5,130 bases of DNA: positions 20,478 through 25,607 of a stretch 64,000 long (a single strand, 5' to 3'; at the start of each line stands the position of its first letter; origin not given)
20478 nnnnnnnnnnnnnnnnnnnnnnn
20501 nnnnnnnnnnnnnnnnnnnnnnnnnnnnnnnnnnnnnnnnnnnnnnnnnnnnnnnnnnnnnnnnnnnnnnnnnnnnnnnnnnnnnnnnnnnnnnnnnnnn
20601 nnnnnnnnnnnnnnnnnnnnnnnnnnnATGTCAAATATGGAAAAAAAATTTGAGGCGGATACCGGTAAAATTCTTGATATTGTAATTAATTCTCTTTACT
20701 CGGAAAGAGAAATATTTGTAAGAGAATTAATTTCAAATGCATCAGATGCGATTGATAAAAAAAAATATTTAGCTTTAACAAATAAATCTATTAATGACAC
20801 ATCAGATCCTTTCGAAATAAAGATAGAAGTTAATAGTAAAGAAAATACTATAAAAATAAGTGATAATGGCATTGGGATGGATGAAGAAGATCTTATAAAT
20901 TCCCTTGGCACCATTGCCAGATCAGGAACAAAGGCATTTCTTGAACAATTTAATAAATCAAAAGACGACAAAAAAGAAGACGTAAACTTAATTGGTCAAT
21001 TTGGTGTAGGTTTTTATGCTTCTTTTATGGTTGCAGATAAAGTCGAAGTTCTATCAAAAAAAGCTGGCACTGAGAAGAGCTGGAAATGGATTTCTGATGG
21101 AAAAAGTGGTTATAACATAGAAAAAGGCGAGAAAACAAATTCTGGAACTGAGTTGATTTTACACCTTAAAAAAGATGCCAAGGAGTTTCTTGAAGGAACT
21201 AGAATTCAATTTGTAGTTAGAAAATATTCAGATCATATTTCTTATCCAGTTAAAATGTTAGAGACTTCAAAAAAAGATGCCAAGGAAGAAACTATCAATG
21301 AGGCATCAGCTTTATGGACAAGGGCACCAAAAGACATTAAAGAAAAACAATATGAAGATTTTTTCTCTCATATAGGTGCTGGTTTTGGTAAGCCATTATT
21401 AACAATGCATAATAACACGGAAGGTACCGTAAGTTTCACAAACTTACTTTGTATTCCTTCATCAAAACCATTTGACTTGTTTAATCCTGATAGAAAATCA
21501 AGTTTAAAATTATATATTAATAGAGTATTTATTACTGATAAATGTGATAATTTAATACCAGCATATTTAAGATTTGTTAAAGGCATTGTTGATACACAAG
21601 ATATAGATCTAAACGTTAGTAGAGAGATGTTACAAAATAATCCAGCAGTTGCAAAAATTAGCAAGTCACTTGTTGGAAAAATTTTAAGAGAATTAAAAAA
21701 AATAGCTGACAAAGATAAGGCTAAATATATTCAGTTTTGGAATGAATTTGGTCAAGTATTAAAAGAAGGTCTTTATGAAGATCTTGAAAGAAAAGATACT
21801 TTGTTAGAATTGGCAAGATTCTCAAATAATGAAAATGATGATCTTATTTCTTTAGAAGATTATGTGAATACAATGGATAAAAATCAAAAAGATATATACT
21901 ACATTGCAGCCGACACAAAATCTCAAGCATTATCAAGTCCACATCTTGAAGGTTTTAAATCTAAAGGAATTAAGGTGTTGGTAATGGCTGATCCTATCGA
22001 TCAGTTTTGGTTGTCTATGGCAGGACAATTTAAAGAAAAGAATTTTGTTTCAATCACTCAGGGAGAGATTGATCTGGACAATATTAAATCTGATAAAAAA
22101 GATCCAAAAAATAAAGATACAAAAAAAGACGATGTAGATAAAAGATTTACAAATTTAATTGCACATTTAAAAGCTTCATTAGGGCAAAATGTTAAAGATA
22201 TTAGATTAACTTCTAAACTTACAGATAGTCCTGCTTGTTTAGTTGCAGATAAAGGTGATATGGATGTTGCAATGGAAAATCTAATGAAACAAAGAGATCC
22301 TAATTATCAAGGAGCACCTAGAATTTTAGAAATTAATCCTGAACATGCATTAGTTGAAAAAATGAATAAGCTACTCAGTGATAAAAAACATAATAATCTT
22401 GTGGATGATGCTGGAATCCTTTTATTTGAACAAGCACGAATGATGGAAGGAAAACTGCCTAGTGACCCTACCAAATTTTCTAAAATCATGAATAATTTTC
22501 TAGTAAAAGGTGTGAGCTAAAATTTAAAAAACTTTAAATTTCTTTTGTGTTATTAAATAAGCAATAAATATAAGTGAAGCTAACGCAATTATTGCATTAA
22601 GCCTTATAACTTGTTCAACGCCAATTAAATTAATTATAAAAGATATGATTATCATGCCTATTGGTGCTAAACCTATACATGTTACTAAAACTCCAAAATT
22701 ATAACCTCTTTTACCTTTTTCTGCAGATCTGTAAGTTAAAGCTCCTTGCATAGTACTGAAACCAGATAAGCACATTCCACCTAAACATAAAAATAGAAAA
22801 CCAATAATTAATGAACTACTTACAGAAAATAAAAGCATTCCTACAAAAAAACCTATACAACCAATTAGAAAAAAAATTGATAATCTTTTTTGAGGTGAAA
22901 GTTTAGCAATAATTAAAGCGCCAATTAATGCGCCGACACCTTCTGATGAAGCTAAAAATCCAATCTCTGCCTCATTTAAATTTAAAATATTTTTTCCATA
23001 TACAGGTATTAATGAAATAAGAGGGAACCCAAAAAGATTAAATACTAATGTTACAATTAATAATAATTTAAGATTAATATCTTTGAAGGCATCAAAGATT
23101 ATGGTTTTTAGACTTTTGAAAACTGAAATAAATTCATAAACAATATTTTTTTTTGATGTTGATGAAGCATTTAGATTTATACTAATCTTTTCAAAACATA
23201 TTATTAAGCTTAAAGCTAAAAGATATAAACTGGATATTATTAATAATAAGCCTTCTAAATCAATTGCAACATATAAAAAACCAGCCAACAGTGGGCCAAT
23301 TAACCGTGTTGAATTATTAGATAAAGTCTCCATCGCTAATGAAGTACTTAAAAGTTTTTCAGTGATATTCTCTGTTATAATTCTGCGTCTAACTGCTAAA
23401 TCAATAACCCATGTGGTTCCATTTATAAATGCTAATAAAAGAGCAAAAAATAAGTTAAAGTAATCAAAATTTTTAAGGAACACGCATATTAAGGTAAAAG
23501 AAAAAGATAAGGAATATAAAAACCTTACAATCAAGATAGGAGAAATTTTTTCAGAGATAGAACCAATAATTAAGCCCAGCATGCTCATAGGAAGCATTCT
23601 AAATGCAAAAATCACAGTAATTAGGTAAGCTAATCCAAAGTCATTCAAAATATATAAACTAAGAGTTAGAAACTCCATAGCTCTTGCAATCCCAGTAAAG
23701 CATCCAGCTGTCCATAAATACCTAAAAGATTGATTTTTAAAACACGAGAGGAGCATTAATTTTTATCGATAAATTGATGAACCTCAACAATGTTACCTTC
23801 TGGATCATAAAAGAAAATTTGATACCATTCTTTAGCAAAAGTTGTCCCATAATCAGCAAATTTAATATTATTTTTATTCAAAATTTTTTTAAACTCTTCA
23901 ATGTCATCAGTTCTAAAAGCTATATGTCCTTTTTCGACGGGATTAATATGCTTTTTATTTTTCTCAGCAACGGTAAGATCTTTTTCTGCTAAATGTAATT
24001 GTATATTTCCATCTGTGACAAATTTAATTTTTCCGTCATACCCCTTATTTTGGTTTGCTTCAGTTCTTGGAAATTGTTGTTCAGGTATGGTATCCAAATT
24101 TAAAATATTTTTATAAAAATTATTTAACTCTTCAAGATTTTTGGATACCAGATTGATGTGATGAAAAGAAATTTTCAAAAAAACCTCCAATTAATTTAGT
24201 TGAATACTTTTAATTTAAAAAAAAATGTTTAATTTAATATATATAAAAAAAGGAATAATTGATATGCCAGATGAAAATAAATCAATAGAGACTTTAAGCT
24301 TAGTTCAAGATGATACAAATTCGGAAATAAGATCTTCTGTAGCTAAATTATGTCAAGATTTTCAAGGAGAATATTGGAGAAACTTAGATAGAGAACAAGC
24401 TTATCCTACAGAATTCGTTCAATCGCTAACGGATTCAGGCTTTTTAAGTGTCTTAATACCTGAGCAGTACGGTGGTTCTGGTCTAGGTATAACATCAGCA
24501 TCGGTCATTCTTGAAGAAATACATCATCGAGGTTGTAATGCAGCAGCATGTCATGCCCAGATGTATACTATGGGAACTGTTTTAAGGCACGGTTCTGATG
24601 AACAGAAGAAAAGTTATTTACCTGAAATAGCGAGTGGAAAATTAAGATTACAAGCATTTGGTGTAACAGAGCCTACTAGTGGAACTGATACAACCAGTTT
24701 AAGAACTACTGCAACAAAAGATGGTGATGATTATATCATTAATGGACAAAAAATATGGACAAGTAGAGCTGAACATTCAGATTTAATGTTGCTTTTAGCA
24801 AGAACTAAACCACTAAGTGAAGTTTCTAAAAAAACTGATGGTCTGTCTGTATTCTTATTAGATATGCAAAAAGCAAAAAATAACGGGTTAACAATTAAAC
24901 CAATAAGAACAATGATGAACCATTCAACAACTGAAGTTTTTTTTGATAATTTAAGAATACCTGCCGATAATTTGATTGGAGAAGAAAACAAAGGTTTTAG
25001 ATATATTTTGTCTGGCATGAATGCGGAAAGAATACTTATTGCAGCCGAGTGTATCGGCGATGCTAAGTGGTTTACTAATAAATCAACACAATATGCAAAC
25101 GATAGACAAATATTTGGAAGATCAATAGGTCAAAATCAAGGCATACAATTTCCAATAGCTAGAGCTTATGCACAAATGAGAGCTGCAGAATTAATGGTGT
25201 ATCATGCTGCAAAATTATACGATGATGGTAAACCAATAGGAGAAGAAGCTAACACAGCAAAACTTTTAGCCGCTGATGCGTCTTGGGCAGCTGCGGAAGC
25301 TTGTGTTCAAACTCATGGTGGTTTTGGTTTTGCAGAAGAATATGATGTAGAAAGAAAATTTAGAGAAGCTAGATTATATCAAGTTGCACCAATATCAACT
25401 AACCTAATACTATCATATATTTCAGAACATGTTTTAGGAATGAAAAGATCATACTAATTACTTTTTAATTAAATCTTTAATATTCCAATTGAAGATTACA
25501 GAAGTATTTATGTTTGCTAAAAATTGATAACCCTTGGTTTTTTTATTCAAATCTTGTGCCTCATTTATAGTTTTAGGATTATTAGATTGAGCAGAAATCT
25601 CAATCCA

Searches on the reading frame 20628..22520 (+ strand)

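Call 31: search_protein_families(library=pfam, proteins=[window:20628-22520:+], max_evalue=0.000001)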
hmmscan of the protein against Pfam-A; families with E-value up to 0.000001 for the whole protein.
window:20628-22520:+ (630 aa): 2 families
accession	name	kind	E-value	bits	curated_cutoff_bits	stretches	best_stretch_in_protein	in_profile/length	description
PF00183.23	HSP90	-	6.8e-115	385.4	24.4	1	214-629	73-490/518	Hsp90 protein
PF13589.12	HATPase_c_3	-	5.5e-14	52.8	25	1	28-156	4-105/137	Histidine kinase-, DNA gyrase B-, and HSP90-like ATPase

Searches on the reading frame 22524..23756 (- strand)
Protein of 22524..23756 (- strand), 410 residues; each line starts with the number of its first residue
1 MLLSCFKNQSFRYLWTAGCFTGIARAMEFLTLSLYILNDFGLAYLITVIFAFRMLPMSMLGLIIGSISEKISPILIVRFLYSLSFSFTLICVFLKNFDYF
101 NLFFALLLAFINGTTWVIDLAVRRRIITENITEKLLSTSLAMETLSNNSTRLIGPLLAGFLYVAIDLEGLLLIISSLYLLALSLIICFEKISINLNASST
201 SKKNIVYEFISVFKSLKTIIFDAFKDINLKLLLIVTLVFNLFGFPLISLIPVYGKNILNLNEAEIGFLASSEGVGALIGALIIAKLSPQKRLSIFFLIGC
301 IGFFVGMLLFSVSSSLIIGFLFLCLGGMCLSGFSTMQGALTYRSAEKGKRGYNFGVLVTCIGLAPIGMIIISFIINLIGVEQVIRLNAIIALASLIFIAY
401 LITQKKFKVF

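Call 32: search_protein_families(library=pfam, proteins=[window:22524-23756:-], max_evalue=0.000001)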
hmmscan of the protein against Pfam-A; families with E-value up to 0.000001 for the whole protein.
window:22524-23756:- (410 aa): 2 families
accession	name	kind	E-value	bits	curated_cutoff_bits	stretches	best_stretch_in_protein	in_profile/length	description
PF07690.21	MFS_1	-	1.1e-28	100.6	33.4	2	14-364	1-342/347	Major Facilitator Superfamily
PF05977.19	MFS_3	-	4.5e-13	48.9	27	1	3-339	4-331/524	Transmembrane secretion effector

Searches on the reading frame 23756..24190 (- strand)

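Call 32: search_protein_families(library=pfam, proteins=[window:23756-24190:-], max_evalue=0.000001)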
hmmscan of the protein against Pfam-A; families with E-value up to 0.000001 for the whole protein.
window:23756-24190:- (144 aa): 2 families
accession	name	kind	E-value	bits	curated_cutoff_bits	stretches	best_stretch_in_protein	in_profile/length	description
PF00903.31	Glyoxalase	-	8e-11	42.8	20.6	1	9-137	2-121/121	Glyoxalase/Bleomycin resistance protein/Dioxygenase superfamily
PF13669.12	Glyoxalase_4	-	2.8e-08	34.4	27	1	10-117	1-99/109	Glyoxalase/Bleomycin resistance protein/Dioxygenase superfamily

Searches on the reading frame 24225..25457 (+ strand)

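Call 32: search_protein_families(library=pfam, proteins=[window:24225-25457:+], max_evalue=0.000001)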
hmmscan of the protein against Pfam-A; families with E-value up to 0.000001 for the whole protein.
window:24225-25457:+ (410 aa): 4 families
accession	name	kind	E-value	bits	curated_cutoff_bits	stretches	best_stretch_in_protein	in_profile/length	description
PF00441.29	Acyl-CoA_dh_1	-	2.6e-36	125.5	22.4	1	255-388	1-134/150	Acyl-CoA dehydrogenase, C-terminal domain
PF02771.21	Acyl-CoA_dh_N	-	4.1e-23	82.3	22.9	1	31-139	3-113/113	Acyl-CoA dehydrogenase, N-terminal domain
PF02770.24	Acyl-CoA_dh_M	-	5.6e-22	78.2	33.3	1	144-242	1-96/97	Acyl-CoA dehydrogenase, middle domain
PF08028.16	Acyl-CoA_dh_2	-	6.6e-17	62.5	22.7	1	271-385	2-126/134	Acyl-CoA dehydrogenase, C-terminal domain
